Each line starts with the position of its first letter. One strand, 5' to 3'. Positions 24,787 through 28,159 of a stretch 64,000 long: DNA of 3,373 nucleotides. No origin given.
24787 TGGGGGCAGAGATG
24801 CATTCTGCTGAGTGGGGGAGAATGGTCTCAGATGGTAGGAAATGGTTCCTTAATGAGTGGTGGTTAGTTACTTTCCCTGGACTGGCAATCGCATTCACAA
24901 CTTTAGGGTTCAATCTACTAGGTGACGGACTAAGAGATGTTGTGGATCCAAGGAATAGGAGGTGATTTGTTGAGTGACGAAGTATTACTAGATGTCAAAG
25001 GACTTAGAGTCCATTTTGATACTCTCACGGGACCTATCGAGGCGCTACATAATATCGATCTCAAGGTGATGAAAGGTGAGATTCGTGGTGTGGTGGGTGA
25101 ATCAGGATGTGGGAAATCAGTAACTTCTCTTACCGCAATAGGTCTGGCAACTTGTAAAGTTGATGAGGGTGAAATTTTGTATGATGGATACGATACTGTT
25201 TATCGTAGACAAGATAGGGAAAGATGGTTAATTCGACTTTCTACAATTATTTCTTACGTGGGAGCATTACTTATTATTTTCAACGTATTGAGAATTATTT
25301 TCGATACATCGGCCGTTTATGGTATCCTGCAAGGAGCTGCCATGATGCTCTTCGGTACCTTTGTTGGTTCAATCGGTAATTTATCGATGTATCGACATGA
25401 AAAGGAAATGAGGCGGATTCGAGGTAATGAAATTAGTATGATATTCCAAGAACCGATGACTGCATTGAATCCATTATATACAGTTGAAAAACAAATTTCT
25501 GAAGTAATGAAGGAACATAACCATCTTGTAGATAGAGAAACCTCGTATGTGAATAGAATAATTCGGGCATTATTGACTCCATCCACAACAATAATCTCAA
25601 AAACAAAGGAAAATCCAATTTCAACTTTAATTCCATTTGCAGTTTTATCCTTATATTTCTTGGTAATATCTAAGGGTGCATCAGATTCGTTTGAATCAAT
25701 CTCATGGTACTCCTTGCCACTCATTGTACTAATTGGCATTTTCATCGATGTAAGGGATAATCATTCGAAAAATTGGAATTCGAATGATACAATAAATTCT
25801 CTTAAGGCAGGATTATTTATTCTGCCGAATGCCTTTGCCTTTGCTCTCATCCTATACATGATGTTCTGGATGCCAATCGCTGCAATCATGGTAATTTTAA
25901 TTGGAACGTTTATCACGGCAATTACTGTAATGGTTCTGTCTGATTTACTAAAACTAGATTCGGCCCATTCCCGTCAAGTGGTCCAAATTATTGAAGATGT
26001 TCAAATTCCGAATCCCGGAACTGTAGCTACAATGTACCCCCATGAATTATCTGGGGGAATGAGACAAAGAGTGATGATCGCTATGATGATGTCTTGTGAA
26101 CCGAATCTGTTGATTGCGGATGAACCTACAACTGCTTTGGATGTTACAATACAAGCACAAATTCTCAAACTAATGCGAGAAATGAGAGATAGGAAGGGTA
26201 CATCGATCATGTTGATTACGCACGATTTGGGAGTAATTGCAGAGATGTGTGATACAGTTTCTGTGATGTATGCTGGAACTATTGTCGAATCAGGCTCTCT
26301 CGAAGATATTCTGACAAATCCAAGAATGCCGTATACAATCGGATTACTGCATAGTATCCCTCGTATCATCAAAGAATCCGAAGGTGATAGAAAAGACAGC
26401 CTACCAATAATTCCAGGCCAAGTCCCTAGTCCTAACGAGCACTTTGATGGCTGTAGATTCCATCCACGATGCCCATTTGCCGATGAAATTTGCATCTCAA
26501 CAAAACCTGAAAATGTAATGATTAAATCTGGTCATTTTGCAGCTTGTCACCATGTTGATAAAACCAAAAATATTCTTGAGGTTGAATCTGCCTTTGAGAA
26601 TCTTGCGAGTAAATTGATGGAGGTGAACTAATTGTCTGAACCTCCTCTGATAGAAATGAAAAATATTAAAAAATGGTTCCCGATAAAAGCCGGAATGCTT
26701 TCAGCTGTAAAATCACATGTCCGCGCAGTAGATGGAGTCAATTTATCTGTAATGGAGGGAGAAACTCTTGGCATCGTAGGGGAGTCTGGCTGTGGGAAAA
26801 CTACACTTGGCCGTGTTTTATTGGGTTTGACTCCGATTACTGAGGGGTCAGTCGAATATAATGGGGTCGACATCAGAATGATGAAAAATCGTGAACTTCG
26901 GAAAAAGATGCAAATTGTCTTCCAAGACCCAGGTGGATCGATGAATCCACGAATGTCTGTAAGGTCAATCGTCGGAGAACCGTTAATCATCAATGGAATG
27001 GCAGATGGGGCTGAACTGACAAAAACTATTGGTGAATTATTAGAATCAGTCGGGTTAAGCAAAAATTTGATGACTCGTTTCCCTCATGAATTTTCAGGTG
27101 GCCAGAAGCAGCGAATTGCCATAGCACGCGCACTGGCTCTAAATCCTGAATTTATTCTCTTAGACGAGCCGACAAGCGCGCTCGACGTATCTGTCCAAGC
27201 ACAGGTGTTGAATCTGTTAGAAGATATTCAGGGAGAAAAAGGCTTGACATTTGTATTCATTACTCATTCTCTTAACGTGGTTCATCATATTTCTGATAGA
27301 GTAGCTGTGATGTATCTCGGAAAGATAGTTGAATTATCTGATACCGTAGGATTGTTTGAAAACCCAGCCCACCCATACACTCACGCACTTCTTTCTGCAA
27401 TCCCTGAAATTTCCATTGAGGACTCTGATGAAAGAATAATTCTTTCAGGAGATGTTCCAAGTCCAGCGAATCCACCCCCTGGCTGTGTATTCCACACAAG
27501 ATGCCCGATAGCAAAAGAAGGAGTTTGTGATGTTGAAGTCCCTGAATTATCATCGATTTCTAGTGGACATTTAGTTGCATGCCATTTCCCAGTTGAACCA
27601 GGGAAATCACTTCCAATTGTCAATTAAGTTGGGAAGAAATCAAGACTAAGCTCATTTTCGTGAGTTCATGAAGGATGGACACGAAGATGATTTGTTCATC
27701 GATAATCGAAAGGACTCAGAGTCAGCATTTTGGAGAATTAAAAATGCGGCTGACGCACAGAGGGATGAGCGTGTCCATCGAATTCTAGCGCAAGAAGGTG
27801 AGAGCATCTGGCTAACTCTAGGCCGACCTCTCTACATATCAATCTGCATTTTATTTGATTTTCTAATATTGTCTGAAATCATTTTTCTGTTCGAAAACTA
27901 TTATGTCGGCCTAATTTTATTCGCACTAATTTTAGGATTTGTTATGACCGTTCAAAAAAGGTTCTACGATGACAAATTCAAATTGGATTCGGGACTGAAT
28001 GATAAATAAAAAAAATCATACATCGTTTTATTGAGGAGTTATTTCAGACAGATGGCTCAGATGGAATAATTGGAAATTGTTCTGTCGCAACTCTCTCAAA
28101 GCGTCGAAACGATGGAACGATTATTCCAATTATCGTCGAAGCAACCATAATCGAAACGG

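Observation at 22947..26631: Matching hydrophobic insertions in the OppC-like permease and inside the OppD-like ATPase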

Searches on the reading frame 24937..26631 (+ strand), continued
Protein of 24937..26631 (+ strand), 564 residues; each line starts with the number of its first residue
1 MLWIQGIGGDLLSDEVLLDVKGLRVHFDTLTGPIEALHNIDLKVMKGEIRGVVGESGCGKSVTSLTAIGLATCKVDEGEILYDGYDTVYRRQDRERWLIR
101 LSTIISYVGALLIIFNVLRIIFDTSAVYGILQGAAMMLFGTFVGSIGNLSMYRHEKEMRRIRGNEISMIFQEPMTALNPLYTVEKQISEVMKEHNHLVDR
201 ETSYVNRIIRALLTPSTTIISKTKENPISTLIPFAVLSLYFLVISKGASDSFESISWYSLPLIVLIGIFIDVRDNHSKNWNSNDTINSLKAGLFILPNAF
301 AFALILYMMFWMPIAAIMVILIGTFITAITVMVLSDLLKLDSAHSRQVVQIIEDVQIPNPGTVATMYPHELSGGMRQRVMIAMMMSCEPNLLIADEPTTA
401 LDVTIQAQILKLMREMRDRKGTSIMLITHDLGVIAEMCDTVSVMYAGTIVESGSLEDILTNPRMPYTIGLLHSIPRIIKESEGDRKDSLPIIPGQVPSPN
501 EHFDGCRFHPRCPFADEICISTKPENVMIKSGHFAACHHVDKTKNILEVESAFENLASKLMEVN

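Call 55: search_protein_families(library=ncbifam, proteins=[window:24937-26631:+], max_evalue=0.001)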
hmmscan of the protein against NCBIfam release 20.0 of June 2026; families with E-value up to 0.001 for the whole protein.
window:24937-26631:+ (564 aa): 186 families (the best 25 are shown)
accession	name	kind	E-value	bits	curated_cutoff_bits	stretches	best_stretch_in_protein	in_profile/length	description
NF007010.1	PRK09473.1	subfamily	6.4e-88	294.5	575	3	330-540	111-314/318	oligopeptide ABC transporter ATP-binding protein OppD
NF008246.0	PRK11022.1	equivalog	6.6e-84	281.8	541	3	345-539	128-316/326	dipeptide ABC transporter ATP-binding protein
NF043079.1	MMSYN1_0167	equivalog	4.9e-83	279.8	740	3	333-561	332-556/561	oligopeptide ABC transporter ATP-binding protein OppD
NF007613.0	PRK10261.1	equivalog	1.5e-69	235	1077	3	346-484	144-282/623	glutathione ABC transporter ATP-binding protein GsiA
TIGR02770.1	nickel_nikD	equivalog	5.2e-65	219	318.7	3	337-472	92-227/230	nickel import ATP-binding protein NikD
NF011713.0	PRK15134.1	equivalog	4.6e-62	210.3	834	3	338-475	125-261/529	microcin C ABC transporter ATP-binding protein YejF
NF008453.0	PRK11308.1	subfamily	2e-61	208.1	408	2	346-545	139-331/334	dipeptide ABC transporter ATP-binding protein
NF011659.0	PRK15079.1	equivalog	6.5e-61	205.9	540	3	347-542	143-333/334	murein tripeptide/oligopeptide ABC transporter ATP binding protein OppF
NF011674.0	PRK15093.1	equivalog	4.9e-59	200.1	627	2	345-539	133-323/330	putrescine export ABC transporter ATP-binding protein SapD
NF047576.1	opine_ATP_CntF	equivalog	1.9e-58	197.8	385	3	343-473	122-252/264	staphylopine uptake ABC transporter ATP-binding protein CntF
NF047578.1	opine_ATP_CntD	equivalog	1e-57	195.4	380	3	343-473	122-252/266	staphylopine uptake ABC transporter ATP-binding protein CntD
NF043071.1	DppF_dipep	equivalog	6.4e-49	167.1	660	1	366-543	158-330/331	dipeptide ABC transporter ATP-binding subunit DppF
NF043078.1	MMSYN1_0168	equivalog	1.2e-45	156.3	800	2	366-475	489-598/649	oligopeptide ABC transporter ATP-binding protein OppF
TIGR02769.1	nickel_nikE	equivalog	8.3e-40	136.9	332.55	2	334-457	115-237/265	nickel import ATP-binding protein NikE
NF007739.0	PRK10419.1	subfamily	1.2e-35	123.4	354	2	328-456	110-237/268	nickel ABC transporter ATP-binding protein NikE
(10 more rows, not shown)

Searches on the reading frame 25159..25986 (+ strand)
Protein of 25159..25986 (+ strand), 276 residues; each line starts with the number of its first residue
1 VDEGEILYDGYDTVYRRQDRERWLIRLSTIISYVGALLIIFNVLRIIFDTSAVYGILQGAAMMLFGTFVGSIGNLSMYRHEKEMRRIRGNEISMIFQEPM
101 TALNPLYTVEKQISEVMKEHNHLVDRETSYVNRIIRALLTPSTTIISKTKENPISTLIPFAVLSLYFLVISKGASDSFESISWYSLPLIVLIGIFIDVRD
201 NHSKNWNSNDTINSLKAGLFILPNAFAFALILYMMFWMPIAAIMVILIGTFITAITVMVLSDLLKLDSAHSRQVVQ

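Call 15: search_protein_representatives(protein=window:25159-25986:+)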
Query: 276 residues. Proteins with E-value up to 0.001 (for the whole library): 7543; up to 1e-10: 42; up to 1e-30: 5. The best 150 are listed.
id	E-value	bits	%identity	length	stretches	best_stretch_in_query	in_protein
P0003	8.2e-55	202.5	91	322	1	169-276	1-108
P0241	1.9e-47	178.4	74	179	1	1-112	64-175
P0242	5.3e-38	147.4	100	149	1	1-75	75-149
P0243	5.8e-32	127.6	45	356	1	117-276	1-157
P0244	1.2e-31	126.6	36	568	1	1-276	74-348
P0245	1.4e-29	119.7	42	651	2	1-171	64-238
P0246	8.3e-28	114.0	35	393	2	1-191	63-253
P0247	9.4e-28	113.8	35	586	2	1-191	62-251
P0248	6.7e-26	107.7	39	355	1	1-192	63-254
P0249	8.0e-26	107.5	38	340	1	1-177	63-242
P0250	3.1e-25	105.6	41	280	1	1-178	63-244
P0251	2.0e-21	93.1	59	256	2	83-125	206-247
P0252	4.8e-21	91.8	46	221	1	1-130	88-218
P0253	1.3e-18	83.9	41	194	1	1-128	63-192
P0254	3.9e-16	75.8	52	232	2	79-121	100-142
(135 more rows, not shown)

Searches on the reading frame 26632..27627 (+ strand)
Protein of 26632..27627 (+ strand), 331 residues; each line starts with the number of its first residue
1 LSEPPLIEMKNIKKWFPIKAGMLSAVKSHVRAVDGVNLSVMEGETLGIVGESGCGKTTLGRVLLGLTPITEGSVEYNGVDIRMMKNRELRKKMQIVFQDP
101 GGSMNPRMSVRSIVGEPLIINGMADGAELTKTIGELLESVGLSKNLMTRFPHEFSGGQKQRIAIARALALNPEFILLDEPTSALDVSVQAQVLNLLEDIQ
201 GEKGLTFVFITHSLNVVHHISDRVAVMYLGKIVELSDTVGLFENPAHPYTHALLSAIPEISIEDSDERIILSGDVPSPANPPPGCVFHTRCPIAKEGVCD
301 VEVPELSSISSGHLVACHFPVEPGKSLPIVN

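Call 3: search_protein_families(library=pfam, proteins=[window:26632-27627:+], max_evalue=0.01)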
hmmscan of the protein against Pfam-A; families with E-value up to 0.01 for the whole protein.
window:26632-27627:+ (331 aa): 6 families
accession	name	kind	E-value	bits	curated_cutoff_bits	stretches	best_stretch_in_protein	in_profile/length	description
PF00005.33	ABC_tran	-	2.2e-34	119.4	25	1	34-182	2-137/137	ABC transporter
PF08352.17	oligo_HPY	-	1.9e-17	63.8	27.1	1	233-297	1-64/65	Oligopeptide/dipeptide transporter, C-terminal region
PF13304.12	AAA_21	-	8.9e-10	39.5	27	1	151-217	235-303/304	AAA domain, putative AbiEii toxin, Type IV TA system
PF02463.25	SMC_N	-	9.7e-07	28.9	40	1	45-227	26-212/220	RecF/RecN/SMC N terminal domain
PF13401.12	AAA_22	-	0.0013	19.5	27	1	48-211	10-122/130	AAA domain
PF00004.35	AAA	-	0.0036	18.2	21.2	0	48-214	3-111/131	ATPase family associated with various cellular activities (AAA)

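Call 55: search_protein_families(library=ncbifam, proteins=[window:26632-27627:+], max_evalue=0.001)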
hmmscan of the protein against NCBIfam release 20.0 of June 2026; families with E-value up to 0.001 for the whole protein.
window:26632-27627:+ (331 aa): 189 families (the best 25 are shown)
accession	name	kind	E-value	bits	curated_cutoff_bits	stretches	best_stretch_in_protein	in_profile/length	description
NF008453.0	PRK11308.1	subfamily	2.4e-113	378.8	408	1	4-318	10-324/334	dipeptide ABC transporter ATP-binding protein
NF011659.0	PRK15079.1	equivalog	2.6e-107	358.4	540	1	6-317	11-328/334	murein tripeptide/oligopeptide ABC transporter ATP binding protein OppF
NF043071.1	DppF_dipep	equivalog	2e-100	336.4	660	1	3-318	10-325/331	dipeptide ABC transporter ATP-binding subunit DppF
NF007613.0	PRK10261.1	equivalog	3.7e-85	286.6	1077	1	4-278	311-589/623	glutathione ABC transporter ATP-binding protein GsiA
NF043078.1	MMSYN1_0168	equivalog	1.7e-84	284.7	800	3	132-259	472-599/649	oligopeptide ABC transporter ATP-binding protein OppF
NF011713.0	PRK15134.1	equivalog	7.2e-72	242.7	834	2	3-185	272-457/529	microcin C ABC transporter ATP-binding protein YejF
TIGR02769.1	nickel_nikE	equivalog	4.8e-71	239.3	332.55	1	6-257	2-253/265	nickel import ATP-binding protein NikE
NF007010.1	PRK09473.1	subfamily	2.8e-66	223.4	575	1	26-322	14-316/318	oligopeptide ABC transporter ATP-binding protein OppD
NF007739.0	PRK10419.1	subfamily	4.1e-63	213.4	354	1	6-257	3-254/268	nickel ABC transporter ATP-binding protein NikE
NF008246.0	PRK11022.1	equivalog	6.6e-62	209.5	541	1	27-322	17-319/326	dipeptide ABC transporter ATP-binding protein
NF043079.1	MMSYN1_0167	equivalog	2.7e-59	201.4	740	2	87-290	301-506/561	oligopeptide ABC transporter ATP-binding protein OppD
TIGR02770.1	nickel_nikD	equivalog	3.5e-54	183.6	318.7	1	33-256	2-228/230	nickel import ATP-binding protein NikD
NF011692.0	PRK15112.1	equivalog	9.5e-54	182.8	452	1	6-255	5-252/269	putrescine export ABC transporter ATP-binding protein SapF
NF047576.1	opine_ATP_CntF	equivalog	2.9e-49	167.6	385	1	29-259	16-255/264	staphylopine uptake ABC transporter ATP-binding protein CntF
NF011674.0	PRK15093.1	equivalog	3.1e-48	164.6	627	1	26-322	16-326/330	putrescine export ABC transporter ATP-binding protein SapD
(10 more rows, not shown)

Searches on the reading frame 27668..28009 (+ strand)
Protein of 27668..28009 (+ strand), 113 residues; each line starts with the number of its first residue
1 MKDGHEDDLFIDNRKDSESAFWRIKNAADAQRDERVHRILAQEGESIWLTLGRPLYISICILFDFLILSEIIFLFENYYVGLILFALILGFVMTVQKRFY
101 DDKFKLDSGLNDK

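Call 3: search_protein_families(library=pfam, proteins=[window:27668-28009:+], max_evalue=0.01)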
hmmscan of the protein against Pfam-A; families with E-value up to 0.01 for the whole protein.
window:27668-28009:+ (113 aa): 0 families

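Call 55: search_protein_families(library=ncbifam, proteins=[window:27668-28009:+], max_evalue=0.001)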
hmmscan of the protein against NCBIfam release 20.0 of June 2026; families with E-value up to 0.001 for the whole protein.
window:27668-28009:+ (113 aa): 0 families

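Call 69: find_related_loci(query=A6, collection=metagenome_contigs, flank=9000)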
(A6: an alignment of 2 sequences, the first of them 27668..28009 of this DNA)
Query A6 (113 aa) in metagenome_contigs; peptide patterns used: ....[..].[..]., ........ (x = any residue, [..] = any of these).
378 stretches matched a pattern; 32 encode a relative of the query (tblastn E <= 1e-3); 32 distinct loci.
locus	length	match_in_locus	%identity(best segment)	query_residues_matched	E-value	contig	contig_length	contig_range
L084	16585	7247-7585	98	1-113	2e-72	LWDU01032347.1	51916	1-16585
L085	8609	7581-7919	99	1-113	2e-72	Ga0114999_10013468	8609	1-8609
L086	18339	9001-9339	96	1-113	1e-69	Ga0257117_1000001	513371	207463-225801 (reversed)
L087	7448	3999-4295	51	10-108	6e-28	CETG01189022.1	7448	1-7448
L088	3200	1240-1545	51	6-107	2e-27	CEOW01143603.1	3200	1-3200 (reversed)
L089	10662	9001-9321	47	1-107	2e-27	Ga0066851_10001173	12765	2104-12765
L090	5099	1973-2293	47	1-107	2e-27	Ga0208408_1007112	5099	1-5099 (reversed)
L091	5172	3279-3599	47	1-107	2e-27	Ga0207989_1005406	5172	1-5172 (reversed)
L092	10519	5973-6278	50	6-107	3e-27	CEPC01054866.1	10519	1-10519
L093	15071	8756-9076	47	2-108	3e-27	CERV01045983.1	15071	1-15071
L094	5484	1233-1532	46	8-107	3e-27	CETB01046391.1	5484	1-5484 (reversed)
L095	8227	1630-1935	49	6-107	5e-27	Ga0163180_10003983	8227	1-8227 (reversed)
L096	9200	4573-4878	49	6-107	4e-27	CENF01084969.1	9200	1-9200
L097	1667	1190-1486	48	10-108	5e-27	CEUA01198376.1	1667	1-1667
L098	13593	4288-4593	49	6-107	9e-27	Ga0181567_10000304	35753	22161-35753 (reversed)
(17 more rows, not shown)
